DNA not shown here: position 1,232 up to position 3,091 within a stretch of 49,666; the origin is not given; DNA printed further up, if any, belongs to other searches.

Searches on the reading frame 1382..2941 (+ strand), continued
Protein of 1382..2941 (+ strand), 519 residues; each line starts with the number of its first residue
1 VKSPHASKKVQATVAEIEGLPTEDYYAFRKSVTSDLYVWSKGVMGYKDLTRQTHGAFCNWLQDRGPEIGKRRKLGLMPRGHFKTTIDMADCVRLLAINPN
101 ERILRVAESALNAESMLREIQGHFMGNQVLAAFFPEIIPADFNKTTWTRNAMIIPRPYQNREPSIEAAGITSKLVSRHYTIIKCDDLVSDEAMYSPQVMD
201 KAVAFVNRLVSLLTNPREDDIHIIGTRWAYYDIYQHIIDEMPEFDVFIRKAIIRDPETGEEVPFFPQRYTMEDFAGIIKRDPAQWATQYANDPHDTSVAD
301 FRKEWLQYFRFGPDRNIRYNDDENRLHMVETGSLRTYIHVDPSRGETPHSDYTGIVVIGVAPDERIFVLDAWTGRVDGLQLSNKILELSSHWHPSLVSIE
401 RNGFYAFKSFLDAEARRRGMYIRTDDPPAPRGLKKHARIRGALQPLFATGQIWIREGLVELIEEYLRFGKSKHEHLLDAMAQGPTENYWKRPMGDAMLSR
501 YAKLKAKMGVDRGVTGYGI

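Call 89: get_annotated_region(hit=H1, flank=20000)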
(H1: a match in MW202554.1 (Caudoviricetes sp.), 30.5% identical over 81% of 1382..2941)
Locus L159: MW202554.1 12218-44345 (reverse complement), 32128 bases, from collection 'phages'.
description: Podoviridae sp. isolate ctLwi270, complete genome.
organism: Caudoviricetes sp. (NCBI taxid 2832643)
taxonomy: Viruses; Duplodnaviria; Heunggongvirae; Uroviricota; Caudoviricetes
host: -; source: Manatee Spring; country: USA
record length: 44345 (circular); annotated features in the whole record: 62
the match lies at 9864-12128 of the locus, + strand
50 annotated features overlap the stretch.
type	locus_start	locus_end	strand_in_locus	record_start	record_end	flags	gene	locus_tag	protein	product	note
CDS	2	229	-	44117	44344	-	-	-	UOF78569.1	hypothetical protein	-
CDS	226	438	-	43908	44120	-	-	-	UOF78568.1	hypothetical protein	-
CDS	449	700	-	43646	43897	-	-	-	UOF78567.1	hypothetical protein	-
CDS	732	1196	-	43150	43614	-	-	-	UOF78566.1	hypothetical protein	-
CDS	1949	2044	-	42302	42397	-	-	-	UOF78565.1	hypothetical protein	-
CDS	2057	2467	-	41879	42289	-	-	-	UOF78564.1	hypothetical protein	-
CDS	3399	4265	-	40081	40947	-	-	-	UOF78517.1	pD-(D/E)xk nuclease superfamily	-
CDS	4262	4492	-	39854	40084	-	-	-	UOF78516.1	helix-turn-helix domain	-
CDS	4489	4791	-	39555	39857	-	-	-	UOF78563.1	hypothetical protein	-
CDS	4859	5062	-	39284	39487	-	-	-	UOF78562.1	hypothetical protein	-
CDS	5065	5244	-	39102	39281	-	-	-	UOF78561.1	hypothetical protein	-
CDS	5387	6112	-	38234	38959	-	-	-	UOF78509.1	vwfa domain protein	-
CDS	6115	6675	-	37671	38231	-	-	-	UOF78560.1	hypothetical protein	-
CDS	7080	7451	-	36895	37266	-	-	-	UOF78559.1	NADH pyrophosphatase zinc ribbon domain protein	-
CDS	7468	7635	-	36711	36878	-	-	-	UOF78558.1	hypothetical protein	-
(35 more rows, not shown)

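Call 90: get_annotated_region(hit=H11, flank=20000)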
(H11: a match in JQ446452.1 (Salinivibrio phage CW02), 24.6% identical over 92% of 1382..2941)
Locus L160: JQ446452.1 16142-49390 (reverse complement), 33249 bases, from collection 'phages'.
description: Salinivibrio phage CW02, complete genome.
organism: Salinivibrio phage CW02 (NCBI taxid 1161935)
taxonomy: Viruses; Duplodnaviria; Heunggongvirae; Uroviricota; Caudoviricetes; Zobellviridae; Salinovirus; Salinovirus utanense
host: Salinivibrio costicola; source: -; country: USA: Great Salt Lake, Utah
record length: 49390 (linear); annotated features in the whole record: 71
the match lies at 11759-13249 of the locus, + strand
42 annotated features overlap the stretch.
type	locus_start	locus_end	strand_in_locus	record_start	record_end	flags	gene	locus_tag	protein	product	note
CDS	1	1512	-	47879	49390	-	-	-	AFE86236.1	hypothetical protein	gp70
CDS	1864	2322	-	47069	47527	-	-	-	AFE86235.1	hypothetical protein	gp69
CDS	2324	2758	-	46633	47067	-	-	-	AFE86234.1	hypothetical protein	gp68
CDS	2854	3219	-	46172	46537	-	-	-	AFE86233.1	putative hydrolase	gp67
CDS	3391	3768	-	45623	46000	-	-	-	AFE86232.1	hypothetical protein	gp66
CDS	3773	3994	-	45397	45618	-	-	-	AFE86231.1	hypothetical protein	gp65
CDS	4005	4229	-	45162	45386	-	-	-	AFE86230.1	hypothetical protein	gp64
CDS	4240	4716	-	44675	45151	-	-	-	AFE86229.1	hypothetical protein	gp63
CDS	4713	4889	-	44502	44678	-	-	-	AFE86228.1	hypothetical protein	gp62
CDS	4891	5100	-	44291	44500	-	-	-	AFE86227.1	hypothetical protein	gp61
tRNA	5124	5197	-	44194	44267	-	-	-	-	tRNA-Arg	-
CDS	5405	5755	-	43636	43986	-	-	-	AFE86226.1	hypothetical protein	gp60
CDS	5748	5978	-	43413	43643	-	-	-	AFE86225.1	hypothetical protein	gp59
CDS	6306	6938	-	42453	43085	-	-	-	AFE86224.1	hypothetical protein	gp58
CDS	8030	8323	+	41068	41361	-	-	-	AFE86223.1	hypothetical protein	gp57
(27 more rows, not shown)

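Call 91: get_annotated_region(hit=H13, flank=20000)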
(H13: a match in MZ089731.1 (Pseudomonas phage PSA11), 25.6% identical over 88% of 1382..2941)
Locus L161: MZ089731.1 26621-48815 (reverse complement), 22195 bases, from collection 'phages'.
description: Pseudomonas phage PSA11, partial genome.
organism: Pseudomonas phage PSA11 (NCBI taxid 2833430)
taxonomy: Viruses; Duplodnaviria; Heunggongvirae; Uroviricota; Caudoviricetes; Zobellviridae; Paundecimvirus; Paundecimvirus PA11
host: -; source: wastewater; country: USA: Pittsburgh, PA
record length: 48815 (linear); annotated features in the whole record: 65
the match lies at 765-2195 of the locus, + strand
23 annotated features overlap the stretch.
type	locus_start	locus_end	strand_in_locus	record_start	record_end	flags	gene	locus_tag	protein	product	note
CDS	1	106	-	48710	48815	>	-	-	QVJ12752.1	hypothetical protein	-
CDS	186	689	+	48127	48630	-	-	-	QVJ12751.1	hypothetical protein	-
CDS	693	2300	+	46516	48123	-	-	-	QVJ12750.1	terminase large subunit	-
CDS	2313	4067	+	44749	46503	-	-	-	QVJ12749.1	portal (connector) protein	-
CDS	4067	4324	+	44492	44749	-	-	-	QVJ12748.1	hypothetical protein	-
CDS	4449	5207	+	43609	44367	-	-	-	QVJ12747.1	hypothetical protein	-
CDS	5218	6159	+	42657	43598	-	-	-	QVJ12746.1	hypothetical protein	-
CDS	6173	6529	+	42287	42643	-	-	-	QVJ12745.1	hypothetical protein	-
CDS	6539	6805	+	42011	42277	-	-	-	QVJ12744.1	hypothetical protein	-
CDS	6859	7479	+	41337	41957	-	-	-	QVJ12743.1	hypothetical protein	-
CDS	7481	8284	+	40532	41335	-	-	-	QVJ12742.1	hypothetical protein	-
CDS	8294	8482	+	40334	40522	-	-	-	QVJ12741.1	hypothetical protein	-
CDS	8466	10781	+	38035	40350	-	-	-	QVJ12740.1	hypothetical protein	-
CDS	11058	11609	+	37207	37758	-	-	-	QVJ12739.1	hypothetical protein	-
CDS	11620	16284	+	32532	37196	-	-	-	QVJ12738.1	hypothetical protein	-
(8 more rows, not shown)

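Call 92: get_annotated_region(hit=H15, flank=20000)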
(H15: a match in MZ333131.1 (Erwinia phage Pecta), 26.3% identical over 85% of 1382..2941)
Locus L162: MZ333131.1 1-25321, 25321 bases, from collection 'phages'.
description: Erwinia phage Pecta, complete genome.
organism: Erwinia phage Pecta (NCBI taxid 2851070)
taxonomy: Viruses; Duplodnaviria; Heunggongvirae; Uroviricota; Caudoviricetes; Zobellviridae; Citrovirus
host: Erwinia sp.; source: organic waste; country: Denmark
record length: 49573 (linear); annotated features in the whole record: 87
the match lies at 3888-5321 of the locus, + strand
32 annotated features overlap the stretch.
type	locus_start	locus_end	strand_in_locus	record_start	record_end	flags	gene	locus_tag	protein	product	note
CDS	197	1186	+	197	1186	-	-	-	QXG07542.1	putative tail fiber protein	-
CDS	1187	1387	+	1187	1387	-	-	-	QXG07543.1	putative tail fiber assembly protein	-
CDS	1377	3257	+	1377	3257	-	-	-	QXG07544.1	hypothetical protein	-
CDS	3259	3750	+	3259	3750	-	-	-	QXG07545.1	hypothetical protein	-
CDS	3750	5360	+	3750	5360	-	-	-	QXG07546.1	terminase large subunit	-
CDS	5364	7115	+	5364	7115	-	-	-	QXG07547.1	putative portal protein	-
CDS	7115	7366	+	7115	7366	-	-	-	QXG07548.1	hypothetical protein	-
CDS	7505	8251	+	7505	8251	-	-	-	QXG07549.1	hypothetical protein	-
CDS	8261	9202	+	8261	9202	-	-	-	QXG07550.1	putative major capsid protein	-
CDS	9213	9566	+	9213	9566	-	-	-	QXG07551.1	hypothetical protein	-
CDS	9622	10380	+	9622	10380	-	-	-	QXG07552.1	putative tail adaptor protein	-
CDS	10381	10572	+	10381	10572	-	-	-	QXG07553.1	hypothetical protein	-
CDS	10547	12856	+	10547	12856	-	-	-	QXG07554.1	hypothetical protein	-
CDS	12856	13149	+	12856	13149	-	-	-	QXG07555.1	hypothetical protein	-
CDS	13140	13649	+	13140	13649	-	-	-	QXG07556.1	hypothetical protein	-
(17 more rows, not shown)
